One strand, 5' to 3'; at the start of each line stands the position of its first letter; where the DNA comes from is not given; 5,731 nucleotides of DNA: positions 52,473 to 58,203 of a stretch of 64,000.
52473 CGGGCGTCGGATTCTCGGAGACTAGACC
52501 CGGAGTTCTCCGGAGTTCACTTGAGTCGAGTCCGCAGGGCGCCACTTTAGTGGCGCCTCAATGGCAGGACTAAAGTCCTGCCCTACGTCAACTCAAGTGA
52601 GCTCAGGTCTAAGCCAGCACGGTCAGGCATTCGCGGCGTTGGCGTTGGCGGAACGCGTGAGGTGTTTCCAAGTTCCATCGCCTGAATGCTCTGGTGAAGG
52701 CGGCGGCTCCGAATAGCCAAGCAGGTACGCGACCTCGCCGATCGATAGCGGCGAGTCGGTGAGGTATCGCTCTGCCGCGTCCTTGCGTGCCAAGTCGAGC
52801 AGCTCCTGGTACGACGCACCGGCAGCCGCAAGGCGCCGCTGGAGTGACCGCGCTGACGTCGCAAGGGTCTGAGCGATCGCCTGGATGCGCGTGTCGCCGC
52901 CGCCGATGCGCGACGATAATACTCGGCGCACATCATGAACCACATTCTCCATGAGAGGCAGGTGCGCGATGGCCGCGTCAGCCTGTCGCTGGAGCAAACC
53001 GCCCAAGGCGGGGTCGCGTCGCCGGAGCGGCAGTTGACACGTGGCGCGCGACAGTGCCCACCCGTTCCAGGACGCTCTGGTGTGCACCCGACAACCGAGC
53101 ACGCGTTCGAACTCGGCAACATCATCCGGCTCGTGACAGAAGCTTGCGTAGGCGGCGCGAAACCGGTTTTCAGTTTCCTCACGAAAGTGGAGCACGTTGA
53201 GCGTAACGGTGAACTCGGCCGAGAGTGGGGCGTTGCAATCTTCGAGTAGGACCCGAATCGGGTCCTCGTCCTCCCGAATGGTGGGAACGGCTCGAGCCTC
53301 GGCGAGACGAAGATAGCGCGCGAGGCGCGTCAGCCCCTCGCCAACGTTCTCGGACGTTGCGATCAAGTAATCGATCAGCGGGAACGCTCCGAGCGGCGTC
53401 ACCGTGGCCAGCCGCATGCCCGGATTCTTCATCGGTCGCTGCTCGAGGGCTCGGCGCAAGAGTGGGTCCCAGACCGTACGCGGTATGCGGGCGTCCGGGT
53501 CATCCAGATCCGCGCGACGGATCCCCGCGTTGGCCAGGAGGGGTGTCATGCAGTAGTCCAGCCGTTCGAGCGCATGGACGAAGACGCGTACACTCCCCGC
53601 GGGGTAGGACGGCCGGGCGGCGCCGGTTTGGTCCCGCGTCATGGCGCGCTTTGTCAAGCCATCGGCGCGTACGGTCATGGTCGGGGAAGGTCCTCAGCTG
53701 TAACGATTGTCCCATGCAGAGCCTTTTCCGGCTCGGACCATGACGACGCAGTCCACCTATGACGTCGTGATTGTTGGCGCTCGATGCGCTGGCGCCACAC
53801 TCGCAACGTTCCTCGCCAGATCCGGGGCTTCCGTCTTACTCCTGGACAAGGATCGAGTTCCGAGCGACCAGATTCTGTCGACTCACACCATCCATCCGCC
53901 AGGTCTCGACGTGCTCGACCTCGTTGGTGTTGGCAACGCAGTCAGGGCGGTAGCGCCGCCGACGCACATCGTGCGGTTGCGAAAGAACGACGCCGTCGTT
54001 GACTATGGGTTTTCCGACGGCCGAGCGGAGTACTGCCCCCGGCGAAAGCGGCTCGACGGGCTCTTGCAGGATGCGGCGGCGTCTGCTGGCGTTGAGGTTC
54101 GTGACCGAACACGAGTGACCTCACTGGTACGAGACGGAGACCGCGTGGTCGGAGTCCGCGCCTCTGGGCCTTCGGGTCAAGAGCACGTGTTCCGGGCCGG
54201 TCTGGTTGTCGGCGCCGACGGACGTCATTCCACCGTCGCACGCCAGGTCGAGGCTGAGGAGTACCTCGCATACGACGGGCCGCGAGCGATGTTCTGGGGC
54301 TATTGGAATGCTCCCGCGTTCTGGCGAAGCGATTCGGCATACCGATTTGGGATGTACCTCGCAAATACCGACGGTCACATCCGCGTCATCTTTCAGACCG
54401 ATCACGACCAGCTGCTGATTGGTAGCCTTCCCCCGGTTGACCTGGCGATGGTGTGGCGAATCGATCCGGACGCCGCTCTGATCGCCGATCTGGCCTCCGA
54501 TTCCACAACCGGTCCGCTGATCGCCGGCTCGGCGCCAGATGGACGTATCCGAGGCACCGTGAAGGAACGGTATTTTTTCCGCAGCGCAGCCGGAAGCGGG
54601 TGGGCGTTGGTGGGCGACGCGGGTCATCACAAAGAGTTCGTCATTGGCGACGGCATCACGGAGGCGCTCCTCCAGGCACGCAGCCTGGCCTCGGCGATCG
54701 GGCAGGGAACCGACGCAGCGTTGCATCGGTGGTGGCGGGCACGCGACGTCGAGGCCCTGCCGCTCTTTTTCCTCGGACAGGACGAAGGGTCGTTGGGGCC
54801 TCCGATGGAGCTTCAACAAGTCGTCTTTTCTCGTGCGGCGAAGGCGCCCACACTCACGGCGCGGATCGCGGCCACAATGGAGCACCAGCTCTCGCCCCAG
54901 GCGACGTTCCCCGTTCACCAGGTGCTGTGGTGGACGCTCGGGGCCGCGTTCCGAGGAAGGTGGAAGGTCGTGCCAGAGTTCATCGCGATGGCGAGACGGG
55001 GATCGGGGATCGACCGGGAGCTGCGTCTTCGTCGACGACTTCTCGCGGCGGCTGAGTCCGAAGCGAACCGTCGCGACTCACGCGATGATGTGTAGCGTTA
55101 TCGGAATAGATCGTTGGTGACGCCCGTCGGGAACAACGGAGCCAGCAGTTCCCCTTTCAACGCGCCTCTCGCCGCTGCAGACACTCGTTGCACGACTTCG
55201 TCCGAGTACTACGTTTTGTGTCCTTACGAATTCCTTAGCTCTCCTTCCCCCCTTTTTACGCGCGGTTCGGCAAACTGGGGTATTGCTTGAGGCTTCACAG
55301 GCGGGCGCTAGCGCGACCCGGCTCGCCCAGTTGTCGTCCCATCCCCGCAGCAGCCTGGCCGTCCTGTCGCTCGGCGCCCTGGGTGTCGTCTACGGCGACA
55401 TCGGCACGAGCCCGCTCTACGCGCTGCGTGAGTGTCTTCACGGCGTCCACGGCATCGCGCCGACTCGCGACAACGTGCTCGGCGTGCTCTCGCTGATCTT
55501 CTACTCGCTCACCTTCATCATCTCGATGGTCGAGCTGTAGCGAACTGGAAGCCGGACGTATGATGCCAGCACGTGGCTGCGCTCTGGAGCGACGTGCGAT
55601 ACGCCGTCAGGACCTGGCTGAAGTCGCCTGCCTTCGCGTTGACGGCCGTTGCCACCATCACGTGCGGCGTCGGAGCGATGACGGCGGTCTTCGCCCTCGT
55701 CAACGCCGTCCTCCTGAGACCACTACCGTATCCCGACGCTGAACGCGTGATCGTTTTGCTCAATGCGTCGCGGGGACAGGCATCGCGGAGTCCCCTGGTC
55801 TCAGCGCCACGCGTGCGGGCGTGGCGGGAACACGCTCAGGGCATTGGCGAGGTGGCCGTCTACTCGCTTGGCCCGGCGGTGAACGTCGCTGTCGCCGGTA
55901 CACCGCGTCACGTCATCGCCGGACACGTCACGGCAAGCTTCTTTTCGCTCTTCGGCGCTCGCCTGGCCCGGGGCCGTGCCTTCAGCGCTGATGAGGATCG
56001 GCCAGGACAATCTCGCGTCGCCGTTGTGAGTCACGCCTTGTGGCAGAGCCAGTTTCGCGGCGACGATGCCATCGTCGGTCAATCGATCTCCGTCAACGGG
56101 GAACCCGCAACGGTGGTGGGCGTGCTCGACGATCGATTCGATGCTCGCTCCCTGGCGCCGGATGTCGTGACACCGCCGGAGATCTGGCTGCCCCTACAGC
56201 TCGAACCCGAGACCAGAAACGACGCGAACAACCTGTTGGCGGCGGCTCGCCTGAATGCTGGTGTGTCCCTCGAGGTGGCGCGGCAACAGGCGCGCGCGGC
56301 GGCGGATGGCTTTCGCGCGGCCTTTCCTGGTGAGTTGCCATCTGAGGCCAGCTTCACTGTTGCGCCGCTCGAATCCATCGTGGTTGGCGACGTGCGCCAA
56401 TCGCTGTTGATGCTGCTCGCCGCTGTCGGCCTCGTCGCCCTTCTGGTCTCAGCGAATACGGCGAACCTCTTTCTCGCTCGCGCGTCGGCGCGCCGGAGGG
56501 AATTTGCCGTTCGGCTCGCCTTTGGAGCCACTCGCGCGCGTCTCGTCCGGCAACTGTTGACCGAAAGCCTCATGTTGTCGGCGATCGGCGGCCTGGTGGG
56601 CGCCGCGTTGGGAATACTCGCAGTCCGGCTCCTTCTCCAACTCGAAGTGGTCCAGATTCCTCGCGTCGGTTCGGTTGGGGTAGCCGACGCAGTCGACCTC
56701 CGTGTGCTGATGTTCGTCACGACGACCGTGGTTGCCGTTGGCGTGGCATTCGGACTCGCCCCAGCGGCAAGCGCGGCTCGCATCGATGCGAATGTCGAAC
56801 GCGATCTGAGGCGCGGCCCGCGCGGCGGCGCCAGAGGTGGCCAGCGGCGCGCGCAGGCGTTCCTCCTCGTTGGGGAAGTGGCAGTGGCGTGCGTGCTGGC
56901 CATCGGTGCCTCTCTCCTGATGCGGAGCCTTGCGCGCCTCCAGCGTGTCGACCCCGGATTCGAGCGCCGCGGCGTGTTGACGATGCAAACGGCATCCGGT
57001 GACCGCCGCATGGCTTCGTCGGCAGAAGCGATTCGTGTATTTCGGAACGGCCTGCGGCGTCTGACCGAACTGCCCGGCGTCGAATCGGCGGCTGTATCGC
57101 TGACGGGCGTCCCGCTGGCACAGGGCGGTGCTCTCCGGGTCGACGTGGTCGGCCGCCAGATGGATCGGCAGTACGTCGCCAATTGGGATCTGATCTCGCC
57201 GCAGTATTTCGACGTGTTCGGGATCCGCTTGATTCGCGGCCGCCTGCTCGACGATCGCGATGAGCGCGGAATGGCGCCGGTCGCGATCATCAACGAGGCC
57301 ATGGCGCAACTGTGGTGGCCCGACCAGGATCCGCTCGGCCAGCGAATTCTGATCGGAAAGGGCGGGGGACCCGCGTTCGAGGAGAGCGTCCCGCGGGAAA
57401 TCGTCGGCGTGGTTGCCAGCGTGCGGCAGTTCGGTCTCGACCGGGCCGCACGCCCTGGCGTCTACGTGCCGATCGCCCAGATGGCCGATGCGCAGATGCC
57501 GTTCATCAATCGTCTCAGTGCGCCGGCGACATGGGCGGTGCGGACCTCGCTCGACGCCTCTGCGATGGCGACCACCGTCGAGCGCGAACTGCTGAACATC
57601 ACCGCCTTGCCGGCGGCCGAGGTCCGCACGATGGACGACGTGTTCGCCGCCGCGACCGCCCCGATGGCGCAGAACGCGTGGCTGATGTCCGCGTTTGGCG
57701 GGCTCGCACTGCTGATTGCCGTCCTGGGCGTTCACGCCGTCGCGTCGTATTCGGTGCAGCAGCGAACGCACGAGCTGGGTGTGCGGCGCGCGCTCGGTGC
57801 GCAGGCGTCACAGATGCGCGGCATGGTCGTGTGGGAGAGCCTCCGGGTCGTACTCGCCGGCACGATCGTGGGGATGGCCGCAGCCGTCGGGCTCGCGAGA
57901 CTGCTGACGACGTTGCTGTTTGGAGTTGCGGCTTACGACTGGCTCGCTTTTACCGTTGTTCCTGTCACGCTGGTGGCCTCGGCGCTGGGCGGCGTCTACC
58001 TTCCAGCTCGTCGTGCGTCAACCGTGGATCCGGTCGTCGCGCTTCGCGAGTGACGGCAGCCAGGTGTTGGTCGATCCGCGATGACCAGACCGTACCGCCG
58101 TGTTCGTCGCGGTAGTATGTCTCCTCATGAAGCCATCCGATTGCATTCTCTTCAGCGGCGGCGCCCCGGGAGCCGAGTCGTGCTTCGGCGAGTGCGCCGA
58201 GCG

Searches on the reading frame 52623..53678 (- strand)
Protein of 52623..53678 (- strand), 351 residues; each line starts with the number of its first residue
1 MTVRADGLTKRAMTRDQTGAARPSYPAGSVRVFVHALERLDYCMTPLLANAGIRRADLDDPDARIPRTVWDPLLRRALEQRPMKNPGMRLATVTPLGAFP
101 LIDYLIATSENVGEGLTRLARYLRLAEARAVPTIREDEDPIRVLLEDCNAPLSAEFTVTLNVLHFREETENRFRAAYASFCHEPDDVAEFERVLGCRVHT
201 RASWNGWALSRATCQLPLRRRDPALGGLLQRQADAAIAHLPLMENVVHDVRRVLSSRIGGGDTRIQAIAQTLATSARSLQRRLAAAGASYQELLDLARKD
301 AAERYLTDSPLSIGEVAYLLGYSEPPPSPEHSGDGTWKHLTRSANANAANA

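Call 24: search_protein_families(library=pfam, proteins=[window:52623-53678:-])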
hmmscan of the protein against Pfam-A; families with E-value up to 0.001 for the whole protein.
window:52623-53678:- (351 aa): 2 families
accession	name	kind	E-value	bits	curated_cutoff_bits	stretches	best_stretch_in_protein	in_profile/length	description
PF12625.12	Arabinose_bd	-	2.9e-22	80.1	27.6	1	45-218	5-185/185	Arabinose-binding domain of AraC transcription regulator, N-term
PF12833.13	HTH_18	-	4.8e-09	36.8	33.6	1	268-325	1-59/80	Helix-turn-helix domain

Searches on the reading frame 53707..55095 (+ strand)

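Call 24: search_protein_families(library=pfam, proteins=[window:53707-55095:+])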
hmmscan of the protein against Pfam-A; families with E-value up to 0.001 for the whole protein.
window:53707-55095:+ (462 aa): 6 families
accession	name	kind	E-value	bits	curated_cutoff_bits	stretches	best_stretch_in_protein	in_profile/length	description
PF01494.25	FAD_binding_3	-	3.2e-26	92.8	22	1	18-184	2-170/349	FAD binding domain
PF01266.30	DAO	-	9.8e-12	45.5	27.9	2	119-240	154-269/353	FAD dependent oxidoreductase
PF00890.30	FAD_binding_2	-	3.4e-07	30.3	20.4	0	118-174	146-205/414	FAD binding domain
PF07992.20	Pyr_redox_2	-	1.4e-06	28.4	26.1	0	18-62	1-46/291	Pyridine nucleotide-disulphide oxidoreductase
PF12831.13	FAD_oxidored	-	5.2e-06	26.5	27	1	19-170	1-143/416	FAD dependent oxidoreductase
PF13450.12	NAD_binding_8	-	0.00011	22.8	21.9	1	22-60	1-39/68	NAD(P)-binding Rossmann-like domain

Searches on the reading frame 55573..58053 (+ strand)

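Call 24: search_protein_families(library=pfam, proteins=[window:55573-58053:+])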
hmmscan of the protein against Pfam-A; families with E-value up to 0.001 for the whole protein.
window:55573-58053:+ (826 aa): 2 families
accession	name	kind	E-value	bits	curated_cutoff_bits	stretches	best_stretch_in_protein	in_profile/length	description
PF12704.14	MacB_PCD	-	4.1e-39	135.5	27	2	23-242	2-206/207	MacB-like periplasmic core domain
PF02687.27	FtsX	-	2.5e-28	99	25.5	2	707-819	2-119/120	FtsX-like permease C-terminal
